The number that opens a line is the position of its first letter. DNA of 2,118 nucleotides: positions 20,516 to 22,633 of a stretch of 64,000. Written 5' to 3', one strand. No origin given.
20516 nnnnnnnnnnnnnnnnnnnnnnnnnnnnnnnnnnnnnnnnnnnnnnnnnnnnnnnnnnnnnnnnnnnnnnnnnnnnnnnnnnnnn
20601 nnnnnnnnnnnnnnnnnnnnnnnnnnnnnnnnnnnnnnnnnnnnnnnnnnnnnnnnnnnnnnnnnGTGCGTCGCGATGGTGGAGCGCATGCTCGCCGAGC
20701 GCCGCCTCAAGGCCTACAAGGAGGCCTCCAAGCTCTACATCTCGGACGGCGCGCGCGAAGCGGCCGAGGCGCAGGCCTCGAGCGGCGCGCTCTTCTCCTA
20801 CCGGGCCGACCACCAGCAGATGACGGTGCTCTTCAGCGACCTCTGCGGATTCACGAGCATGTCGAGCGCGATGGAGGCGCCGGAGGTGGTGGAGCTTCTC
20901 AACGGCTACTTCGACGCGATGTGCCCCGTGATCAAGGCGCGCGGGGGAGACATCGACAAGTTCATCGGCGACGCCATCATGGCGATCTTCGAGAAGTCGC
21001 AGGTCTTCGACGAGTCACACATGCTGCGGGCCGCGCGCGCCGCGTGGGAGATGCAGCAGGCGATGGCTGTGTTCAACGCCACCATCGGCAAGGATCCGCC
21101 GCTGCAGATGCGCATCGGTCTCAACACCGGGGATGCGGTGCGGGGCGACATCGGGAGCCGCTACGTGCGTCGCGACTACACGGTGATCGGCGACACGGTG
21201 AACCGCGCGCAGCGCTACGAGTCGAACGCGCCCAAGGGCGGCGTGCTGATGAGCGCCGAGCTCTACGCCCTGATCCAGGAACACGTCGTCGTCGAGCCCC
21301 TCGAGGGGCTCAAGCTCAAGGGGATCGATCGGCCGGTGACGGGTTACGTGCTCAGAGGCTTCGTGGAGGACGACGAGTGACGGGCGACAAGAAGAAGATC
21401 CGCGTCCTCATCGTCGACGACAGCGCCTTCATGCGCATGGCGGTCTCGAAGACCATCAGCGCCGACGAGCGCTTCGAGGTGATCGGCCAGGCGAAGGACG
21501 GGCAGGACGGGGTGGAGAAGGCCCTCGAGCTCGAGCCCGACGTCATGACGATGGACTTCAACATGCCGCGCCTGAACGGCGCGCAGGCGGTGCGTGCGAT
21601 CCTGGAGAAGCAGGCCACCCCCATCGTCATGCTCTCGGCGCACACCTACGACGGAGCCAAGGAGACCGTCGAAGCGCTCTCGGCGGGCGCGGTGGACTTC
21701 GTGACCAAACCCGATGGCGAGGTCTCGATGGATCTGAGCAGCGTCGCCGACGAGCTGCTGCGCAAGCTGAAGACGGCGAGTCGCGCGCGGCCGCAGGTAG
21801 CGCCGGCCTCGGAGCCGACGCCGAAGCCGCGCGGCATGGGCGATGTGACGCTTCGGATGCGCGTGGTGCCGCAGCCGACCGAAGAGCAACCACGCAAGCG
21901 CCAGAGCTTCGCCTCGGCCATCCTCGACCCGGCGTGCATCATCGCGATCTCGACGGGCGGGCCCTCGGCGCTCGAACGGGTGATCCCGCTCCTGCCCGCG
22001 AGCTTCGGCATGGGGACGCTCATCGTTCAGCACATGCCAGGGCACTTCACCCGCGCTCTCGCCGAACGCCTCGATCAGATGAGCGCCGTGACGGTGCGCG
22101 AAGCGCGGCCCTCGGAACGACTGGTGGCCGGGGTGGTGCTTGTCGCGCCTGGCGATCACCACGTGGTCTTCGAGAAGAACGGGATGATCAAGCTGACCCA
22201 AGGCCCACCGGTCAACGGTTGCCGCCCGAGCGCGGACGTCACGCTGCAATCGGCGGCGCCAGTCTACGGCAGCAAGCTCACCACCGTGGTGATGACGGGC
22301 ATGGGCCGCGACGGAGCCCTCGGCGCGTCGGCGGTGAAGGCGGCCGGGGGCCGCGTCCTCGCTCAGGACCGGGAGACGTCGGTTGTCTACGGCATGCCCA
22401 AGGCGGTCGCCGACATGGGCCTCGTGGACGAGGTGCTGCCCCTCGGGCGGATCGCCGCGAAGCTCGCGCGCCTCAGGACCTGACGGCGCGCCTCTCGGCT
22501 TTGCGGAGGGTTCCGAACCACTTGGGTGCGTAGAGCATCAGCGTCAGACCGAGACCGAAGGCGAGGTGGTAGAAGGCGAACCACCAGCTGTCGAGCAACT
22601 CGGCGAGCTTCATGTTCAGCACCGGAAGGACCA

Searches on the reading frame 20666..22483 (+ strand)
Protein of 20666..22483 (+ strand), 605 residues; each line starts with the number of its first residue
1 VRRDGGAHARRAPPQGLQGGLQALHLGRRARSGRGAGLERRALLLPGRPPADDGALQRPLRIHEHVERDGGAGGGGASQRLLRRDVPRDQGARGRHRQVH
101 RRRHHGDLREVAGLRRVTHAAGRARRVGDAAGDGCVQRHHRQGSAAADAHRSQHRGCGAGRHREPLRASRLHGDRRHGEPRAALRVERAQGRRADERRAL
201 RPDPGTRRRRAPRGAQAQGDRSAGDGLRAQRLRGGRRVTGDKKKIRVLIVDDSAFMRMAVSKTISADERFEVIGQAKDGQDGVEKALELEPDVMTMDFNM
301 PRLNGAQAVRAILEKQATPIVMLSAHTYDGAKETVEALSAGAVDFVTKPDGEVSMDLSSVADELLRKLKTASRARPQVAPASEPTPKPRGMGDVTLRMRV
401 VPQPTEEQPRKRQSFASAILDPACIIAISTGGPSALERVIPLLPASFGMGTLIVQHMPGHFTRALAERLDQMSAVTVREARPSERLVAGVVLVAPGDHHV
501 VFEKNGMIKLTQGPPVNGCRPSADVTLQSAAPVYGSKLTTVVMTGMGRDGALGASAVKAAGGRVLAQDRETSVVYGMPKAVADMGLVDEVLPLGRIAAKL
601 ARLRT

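Call 99: search_protein_families(library=pfam, proteins=[window:20666-22483:+], max_evalue=0.05)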
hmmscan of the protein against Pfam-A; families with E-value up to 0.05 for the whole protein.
window:20666-22483:+ (605 aa): 2 families
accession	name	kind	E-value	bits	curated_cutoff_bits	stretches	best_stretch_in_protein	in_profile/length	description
PF01339.22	CheB_methylest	-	3.7e-60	203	24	1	425-600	2-174/174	CheB methylesterase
PF00072.30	Response_reg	-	5.2e-22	78.5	30.2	1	247-349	1-100/111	Response regulator receiver domain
